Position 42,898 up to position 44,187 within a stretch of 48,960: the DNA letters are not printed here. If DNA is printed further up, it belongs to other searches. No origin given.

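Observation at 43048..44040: Stand-alone SAP-SAP-TIR protein at the edge of the low-G+C island: candidate single-gene DNA-sensing NADase defence effector in an archaeon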

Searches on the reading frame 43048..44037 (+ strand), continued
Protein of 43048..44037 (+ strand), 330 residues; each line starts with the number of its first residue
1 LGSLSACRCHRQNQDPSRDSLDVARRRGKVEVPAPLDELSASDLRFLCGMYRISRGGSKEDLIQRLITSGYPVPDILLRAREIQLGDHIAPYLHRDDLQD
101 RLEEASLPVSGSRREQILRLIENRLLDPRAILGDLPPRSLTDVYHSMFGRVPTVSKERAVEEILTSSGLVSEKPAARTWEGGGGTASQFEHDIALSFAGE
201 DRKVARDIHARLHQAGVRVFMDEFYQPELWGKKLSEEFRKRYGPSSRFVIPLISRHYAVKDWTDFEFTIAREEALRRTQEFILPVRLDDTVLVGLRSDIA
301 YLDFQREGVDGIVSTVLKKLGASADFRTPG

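Call 14: find_related_loci(query=A1, collection=genome_contigs, flank=10000)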
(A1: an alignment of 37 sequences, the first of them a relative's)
Query A1 (308 aa) in genome_contigs; peptide patterns used: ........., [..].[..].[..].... (x = any residue, [..] = any of these).
496 stretches matched a pattern; 447 encode a relative of the query (tblastn E <= 1e-3); the best 80 are kept; 80 distinct loci.
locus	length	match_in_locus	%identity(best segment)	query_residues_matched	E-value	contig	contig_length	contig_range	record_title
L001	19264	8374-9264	55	2-298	2e-102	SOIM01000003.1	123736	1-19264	MAG: Methanomassiliicoccales archaeon isolate E29_bin30 NODE_7_length_123736_cov_10.731131, whole genome shotgun sequenc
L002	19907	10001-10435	59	161-300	1e-53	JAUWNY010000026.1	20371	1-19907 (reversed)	MAG: Methanophagales archaeon isolate CSMAG_2436 CSMAG_2436_k141_898146_length_20371_cov_80.0000, whole genome shotgun s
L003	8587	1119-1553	54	163-307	1e-49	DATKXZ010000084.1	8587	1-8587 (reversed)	MAG TPA_asm: Desulfobacteria bacterium isolate SMAG_U14206 k141_3008624, whole genome shotgun sequence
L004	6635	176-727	47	117-298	3e-48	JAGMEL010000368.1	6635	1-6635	MAG: candidate division WOR-3 bacterium isolate RS_18_8 ZL530.bin.8.fa_368, whole genome shotgun sequence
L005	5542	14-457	51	160-307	4e-47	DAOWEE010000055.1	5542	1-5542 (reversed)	MAG TPA_asm: Methanosarcinales archaeon isolate CSMAG_1931 CSMAG_1931_k141_2790120_length_5542_cov_14.8317, whole genome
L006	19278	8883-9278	56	167-298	9e-45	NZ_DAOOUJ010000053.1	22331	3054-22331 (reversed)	MAG: Methanosarcina sp. isolate AMR_MDS_2470 NODE_1589_length_22331_cov_18.070704, whole genome shotgun sequence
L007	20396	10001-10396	54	167-298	7e-44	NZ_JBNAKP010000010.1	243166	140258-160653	MAG: Methanosarcina sp. isolate MSAR-AD2 2412800010, whole genome shotgun sequence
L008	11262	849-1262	48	162-299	8e-37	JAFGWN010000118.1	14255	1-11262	MAG: Balneolaceae bacterium isolate ZodW_Metabat.264 k87_8619323, whole genome shotgun sequence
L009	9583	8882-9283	45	166-299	8e-34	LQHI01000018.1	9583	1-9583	MAG: Hadesarchaea archaeon DG-33 contigWOR1_52_54_13962, whole genome shotgun sequence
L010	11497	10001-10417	46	163-301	2e-33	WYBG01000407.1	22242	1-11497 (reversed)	MAG: Deltaproteobacteria bacterium isolate PRO9 k127_374354, whole genome shotgun sequence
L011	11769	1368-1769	46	168-301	1e-33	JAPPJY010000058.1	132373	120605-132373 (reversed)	MAG: Gemmatimonadota bacterium isolate RHO2_bin_5 NODE_200_length_132373_cov_30.001391, whole genome shotgun sequence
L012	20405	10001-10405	42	166-300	3e-33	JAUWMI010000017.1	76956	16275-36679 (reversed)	MAG: Candidatus Sumerlaeota bacterium isolate CSMAG_2394 CSMAG_2394_k141_1609566_length_76956_cov_9.9974, whole genome s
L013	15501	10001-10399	42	167-299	4e-32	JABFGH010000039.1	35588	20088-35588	MAG: Ignavibacteriae bacterium isolate IGN16 c_000000000039, whole genome shotgun sequence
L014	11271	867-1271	43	166-300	3e-32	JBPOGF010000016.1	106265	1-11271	MAG: Akkermansiaceae bacterium isolate MAG_20 MAG_20_16, whole genome shotgun sequence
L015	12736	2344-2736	41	168-298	3e-32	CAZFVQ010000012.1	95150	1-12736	MAG TPA_asm: uncultured Rikenellaceae bacterium isolate binchicken_co45_150 genome assembly, contig: NODE_181_length_951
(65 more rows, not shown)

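Call 16: find_encoding_contigs(protein=P0001, flank=10000, max_places=4)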
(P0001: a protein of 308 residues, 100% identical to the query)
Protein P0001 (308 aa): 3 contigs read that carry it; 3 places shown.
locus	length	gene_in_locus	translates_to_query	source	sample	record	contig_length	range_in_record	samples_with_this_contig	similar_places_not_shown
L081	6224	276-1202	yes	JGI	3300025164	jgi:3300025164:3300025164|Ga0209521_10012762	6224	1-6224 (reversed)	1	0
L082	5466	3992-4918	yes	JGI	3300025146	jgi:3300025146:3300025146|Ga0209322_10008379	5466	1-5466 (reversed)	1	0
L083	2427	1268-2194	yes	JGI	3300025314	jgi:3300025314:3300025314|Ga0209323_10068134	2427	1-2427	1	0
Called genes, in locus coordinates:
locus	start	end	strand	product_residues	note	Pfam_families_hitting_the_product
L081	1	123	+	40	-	?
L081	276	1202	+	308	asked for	PF02037:SAP (faint), PF13676:TIR_2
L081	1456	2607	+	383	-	PF22691:Thiolase_C_1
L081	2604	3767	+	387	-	PF00108:Thiolase_N, PF22691:Thiolase_C_1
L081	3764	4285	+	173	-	PF12172:zf-ChsH2, PF01796:OB_ChsH2_C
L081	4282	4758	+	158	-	PF12172:zf-ChsH2, PF01796:OB_ChsH2_C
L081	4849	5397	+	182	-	PF00025:Arf, PF03193:RsgA_GTPase (faint), PF00071:Ras, PF08477:Roc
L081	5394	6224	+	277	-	?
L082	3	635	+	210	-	?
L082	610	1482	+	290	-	PF11876:TsiV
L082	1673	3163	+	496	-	PF25023:TEN_YD-shell, PF05593:RHS_repeat (faint)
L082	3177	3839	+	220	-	-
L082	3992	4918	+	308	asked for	PF02037:SAP (faint), PF13676:TIR_2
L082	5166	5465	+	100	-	?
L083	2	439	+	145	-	?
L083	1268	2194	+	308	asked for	PF02037:SAP (faint), PF13676:TIR_2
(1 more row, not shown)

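Call 17: find_encoding_contigs(protein=P0008, flank=10000, max_places=3)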
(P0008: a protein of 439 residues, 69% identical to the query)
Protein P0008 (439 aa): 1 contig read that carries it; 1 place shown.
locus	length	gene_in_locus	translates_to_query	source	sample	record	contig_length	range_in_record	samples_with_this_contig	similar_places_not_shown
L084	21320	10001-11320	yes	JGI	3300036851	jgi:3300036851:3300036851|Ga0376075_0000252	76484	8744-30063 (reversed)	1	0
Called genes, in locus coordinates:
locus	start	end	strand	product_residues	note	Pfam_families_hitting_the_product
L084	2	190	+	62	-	-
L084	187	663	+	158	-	PF25212:HVO_A0114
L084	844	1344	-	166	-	PF01037:AsnC_trans_reg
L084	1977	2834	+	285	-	PF01135:PCMT (weak), PF01209:Ubie_methyltran, PF13489:Methyltransf_23, PF13847:Methyltransf_31, PF08241:Methyltransf_11, PF08242:Methyltransf_12, PF13649:Methyltransf_25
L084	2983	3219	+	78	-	-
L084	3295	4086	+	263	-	PF24463:DUF7577 (weak)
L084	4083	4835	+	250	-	-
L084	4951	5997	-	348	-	PF00565:SNase, PF18911:PKD_4, PF00801:PKD, PF18911:PKD_4, PF00801:PKD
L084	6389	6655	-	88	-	PF01247:Ribosomal_L35Ae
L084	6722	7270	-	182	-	PF00352:TBP, PF11858:DUF3378 (faint), PF00352:TBP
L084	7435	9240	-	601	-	PF03193:RsgA_GTPase (faint), PF13555:AAA_29 (faint), PF00005:ABC_tran, PF01926:MMR_HSR1 (faint), PF02463:SMC_N (faint), PF13175:AAA_15 (faint), PF12848:ABC_tran_Xtn, PF00005:ABC_tran, +6 more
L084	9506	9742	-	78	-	-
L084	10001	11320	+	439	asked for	PF13676:TIR_2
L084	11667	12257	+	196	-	-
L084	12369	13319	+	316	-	-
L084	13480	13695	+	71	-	-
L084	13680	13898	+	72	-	-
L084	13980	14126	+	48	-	-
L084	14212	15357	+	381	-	-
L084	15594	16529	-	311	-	PF13391:HNH_2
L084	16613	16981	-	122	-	PF17726:DpnI_C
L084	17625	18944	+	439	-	-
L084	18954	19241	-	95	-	-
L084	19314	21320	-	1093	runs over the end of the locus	PF02384:N6_Mtase, PF20473:MmeI_Mtase (weak), PF07669:Eco57I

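Call 18: find_encoding_contigs(protein=P0014, flank=10000, max_places=3)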
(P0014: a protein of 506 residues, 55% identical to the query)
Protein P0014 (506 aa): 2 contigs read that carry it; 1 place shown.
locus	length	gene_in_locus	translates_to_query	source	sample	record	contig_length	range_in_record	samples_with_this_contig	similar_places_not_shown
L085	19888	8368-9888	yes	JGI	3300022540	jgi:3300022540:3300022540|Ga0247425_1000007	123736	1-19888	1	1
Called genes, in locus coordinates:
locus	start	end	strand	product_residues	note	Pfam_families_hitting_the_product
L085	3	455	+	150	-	?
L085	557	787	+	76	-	-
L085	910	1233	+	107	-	-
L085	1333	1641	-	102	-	-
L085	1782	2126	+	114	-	-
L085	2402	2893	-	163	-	PF00710:Asparaginase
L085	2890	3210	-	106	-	PF01037:AsnC_trans_reg (weak)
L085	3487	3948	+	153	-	PF13404:HTH_AsnC-type, PF13412:HTH_24, PF13545:HTH_Crp_2 (weak)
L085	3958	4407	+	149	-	PF13404:HTH_AsnC-type, PF13412:HTH_24, PF08279:HTH_11 (weak), PF01037:AsnC_trans_reg (weak)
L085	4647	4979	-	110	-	PF03692:CxxCxxCC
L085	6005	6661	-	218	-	PF14028:Lant_dehydr_C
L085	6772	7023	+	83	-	-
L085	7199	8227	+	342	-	PF04326:SLFN_AlbA_2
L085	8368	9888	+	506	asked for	PF02037:SAP (faint), PF13676:TIR_2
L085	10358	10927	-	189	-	PF12804:NTP_transf_3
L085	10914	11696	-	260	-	PF02634:FdhD-NarQ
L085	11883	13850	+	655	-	PF07992:Pyr_redox_2 (weak), PF12831:FAD_oxidored, PF13450:NAD_binding_8 (weak), PF12797:Fer4_2 (faint), PF12838:Fer4_7, PF13187:Fer4_9 (weak), PF14697:Fer4_21 (weak), PF00037:Fer4 (weak), +4 more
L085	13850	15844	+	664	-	PF01266:DAO, PF12831:FAD_oxidored, PF13450:NAD_binding_8 (weak), PF07992:Pyr_redox_2 (weak), PF00037:Fer4 (weak), PF12838:Fer4_7, PF13187:Fer4_9 (weak), PF14697:Fer4_21, +3 more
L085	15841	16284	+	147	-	PF02662:FlpD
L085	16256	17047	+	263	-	PF13187:Fer4_9 (faint), PF13237:Fer4_10 (faint)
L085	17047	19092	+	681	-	PF04879:Molybdop_Fe4S4, PF00384:Molybdopterin, PF01568:Molydop_binding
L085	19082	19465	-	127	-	PF01850:PIN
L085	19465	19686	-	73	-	-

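Call 20: find_encoding_contigs(protein=P0071, flank=10000, max_places=3)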
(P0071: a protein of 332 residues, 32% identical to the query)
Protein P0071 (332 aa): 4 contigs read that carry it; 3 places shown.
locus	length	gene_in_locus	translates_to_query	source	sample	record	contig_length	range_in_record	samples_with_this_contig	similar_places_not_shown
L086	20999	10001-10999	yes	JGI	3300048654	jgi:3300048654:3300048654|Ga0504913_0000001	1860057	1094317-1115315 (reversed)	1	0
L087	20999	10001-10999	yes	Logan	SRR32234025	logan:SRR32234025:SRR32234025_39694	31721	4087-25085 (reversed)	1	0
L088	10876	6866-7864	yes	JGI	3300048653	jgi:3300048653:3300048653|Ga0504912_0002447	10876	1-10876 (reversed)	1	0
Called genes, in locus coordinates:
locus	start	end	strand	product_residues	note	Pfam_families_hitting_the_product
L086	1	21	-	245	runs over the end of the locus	-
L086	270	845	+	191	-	PF14028:Lant_dehydr_C (weak)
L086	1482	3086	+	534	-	PF19077:Big_13 (faint), PF09136:Glucodextran_B (faint)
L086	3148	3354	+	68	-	-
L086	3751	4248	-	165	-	-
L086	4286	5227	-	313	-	PF13175:AAA_15, PF13304:AAA_21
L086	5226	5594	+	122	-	-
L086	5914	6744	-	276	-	-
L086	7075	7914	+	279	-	-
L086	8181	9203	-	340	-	-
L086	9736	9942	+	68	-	-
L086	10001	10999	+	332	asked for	PF13676:TIR_2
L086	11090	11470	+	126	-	PF26783:DUF8255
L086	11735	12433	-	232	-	PF01902:Diphthami_syn_2_N, PF28410:Diphthami_syn_2_C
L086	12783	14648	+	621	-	-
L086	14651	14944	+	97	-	PF14947:HTH_45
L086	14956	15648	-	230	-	PF05048:NosD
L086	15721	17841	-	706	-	PF07602:DUF1565 (faint), PF13229:Beta_helix, PF05048:NosD, PF13229:Beta_helix, PF05048:NosD, PF13229:Beta_helix, PF05048:NosD, PF13229:Beta_helix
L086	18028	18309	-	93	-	PF13145:Rotamase_2, PF13616:Rotamase_3, PF00639:Rotamase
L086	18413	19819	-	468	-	PF07992:Pyr_redox_2, PF13738:Pyr_redox_3, PF00070:Pyr_redox, PF02852:Pyr_redox_dim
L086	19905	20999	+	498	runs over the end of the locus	PF01435:Peptidase_M48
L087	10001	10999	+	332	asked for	PF13676:TIR_2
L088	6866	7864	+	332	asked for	PF13676:TIR_2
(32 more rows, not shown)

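Call 21: find_encoding_contigs(protein=P0104, flank=10000, max_places=4)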
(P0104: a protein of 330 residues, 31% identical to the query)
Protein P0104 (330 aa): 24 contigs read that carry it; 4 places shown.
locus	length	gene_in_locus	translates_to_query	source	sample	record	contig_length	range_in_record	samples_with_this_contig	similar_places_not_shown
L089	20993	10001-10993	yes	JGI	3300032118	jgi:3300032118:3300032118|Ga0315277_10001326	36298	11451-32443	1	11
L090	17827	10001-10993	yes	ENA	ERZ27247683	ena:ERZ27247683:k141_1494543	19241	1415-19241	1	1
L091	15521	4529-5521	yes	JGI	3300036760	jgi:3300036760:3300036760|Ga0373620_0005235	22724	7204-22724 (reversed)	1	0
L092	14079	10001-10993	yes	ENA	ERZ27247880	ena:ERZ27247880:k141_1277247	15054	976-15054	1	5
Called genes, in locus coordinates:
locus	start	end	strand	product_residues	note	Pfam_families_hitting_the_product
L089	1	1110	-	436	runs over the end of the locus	PF00589:Phage_integrase (weak)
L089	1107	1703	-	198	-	-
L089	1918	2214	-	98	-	-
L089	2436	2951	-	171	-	-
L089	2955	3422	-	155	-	-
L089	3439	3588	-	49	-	-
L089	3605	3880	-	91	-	-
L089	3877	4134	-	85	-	-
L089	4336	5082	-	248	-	-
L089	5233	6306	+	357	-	-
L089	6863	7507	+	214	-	-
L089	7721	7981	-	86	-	-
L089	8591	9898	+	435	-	PF13289:SIR2_2 (weak)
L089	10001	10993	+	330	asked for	PF13676:TIR_2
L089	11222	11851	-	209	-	-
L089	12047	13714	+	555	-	PF00749:tRNA-synt_1c, PF03950:tRNA-synt_1c_C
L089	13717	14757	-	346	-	PF04055:Radical_SAM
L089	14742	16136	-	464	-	PF01406:tRNA-synt_1e, PF01921:tRNA-synt_1f (faint), PF09334:tRNA-synt_1g, PF00133:tRNA-synt_1 (weak), PF09190:DALR_2, PF23493:CysS_C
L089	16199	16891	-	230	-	PF25084:LbH_EIF2B (faint), PF00132:Hexapep, PF14602:Hexapep_2 (weak)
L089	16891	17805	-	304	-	PF00291:PALP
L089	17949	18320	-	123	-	-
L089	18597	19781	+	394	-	PF00682:HMGL-like, PF22617:HCS_D2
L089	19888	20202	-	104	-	PF07282:Cas12f1-like_TNB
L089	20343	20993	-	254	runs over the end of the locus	PF10418:DHODB_Fe-S_bind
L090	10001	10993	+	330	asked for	PF13676:TIR_2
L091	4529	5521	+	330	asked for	PF13676:TIR_2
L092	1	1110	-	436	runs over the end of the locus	PF00589:Phage_integrase (weak)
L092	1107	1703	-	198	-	-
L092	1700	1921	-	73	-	-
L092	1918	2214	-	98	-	-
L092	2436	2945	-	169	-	-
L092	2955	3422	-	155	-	-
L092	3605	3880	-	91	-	-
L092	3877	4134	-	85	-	-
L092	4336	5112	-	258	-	-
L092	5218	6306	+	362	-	-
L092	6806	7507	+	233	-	-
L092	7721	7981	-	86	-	-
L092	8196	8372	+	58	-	-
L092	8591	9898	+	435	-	PF13289:SIR2_2 (weak)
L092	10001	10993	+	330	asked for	PF13676:TIR_2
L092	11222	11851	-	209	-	-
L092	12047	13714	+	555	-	PF00749:tRNA-synt_1c, PF03950:tRNA-synt_1c_C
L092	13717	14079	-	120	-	?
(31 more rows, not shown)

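Call 22: find_encoding_contigs(protein=P0036, flank=10000, max_places=2)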
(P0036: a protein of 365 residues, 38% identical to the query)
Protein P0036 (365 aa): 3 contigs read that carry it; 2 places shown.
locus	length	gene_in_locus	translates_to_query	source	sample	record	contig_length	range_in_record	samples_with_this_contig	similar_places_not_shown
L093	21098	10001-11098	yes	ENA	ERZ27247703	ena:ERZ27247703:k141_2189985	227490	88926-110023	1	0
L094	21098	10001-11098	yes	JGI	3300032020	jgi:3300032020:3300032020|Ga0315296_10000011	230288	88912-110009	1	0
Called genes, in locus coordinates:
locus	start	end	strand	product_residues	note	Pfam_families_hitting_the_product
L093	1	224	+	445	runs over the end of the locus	PF22641:TiaS_TCKD, PF08489:TiaS_FLD, PF23783:Zn_ribbon_TiaS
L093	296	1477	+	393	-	PF00108:Thiolase_N, PF02803:Thiolase_C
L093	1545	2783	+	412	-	PF01546:Peptidase_M20, PF07687:M20_dimer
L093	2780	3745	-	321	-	PF02881:SRP54_N, PF13604:AAA_30 (weak), PF00448:SRP54, PF13207:AAA_17 (weak)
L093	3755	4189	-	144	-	PF07464:ApoLp-III (faint), PF02996:Prefoldin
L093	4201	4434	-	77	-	PF01775:Ribosomal_L18A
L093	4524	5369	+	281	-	PF04055:Radical_SAM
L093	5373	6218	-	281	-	-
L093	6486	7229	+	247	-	-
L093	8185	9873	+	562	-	-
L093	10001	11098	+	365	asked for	PF13676:TIR_2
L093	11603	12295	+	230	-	-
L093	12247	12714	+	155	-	-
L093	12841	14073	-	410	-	PF01896:DNA_primase_S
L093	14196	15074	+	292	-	PF01978:TrmB (faint), PF12840:HTH_20 (faint)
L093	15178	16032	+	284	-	PF00005:ABC_tran, PF02463:SMC_N (faint), PF13304:AAA_21 (faint)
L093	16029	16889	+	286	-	PF00005:ABC_tran, PF13304:AAA_21 (faint)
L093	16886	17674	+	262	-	PF02361:CbiQ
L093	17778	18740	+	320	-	PF00801:PKD, PF18911:PKD_4, PF22352:K319L-like_PKD, PF07155:ECF-ribofla_trS, PF12822:ECF_trnsprt (weak)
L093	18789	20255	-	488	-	PF01565:FAD_binding_4, PF02913:FAD-oxidase_C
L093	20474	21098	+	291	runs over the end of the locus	PF01435:Peptidase_M48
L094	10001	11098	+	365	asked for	PF13676:TIR_2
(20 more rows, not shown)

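Call 23: predict_structure(alignment_id=A1)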
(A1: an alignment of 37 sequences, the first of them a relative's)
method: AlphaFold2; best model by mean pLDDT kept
length: 308 residues; sequences in the alignment: 37
mean_pLDDT: 81.1   pTM: 0.55
mean pLDDT of the five models: 81.1, 78.8, 78.2, 77.5, 75.2
residues with pLDDT >= 90: 144; 70-90: 85; 50-70: 52; < 50: 27
segments of 3 or more residues with pLDDT < 50: 1-6, 151-164, 302-308
pLDDT, mean of each block of 10 residues (from residue 1): 51 95 94 95 91 93 96 93 91 95 93 96 95 95 86 33 60 87 93 88 62 74 83 72 59 67 82 64 92 86 43
secondary structure, 60 per line:
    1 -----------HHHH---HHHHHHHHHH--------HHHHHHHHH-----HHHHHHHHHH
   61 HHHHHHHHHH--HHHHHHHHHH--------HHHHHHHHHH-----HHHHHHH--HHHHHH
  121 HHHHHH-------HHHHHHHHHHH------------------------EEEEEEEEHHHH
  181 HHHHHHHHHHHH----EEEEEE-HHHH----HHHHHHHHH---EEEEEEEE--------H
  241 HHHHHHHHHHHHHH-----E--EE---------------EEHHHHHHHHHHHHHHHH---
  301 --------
elements in order: H12-15 H19-28 H37-45 H51-70 H73-82 H91-100 H106-112 H115-126 H134-144 E169-176 H177-192 E197-202 H204-207 H212-220 E224-231 H240-254 H282-297
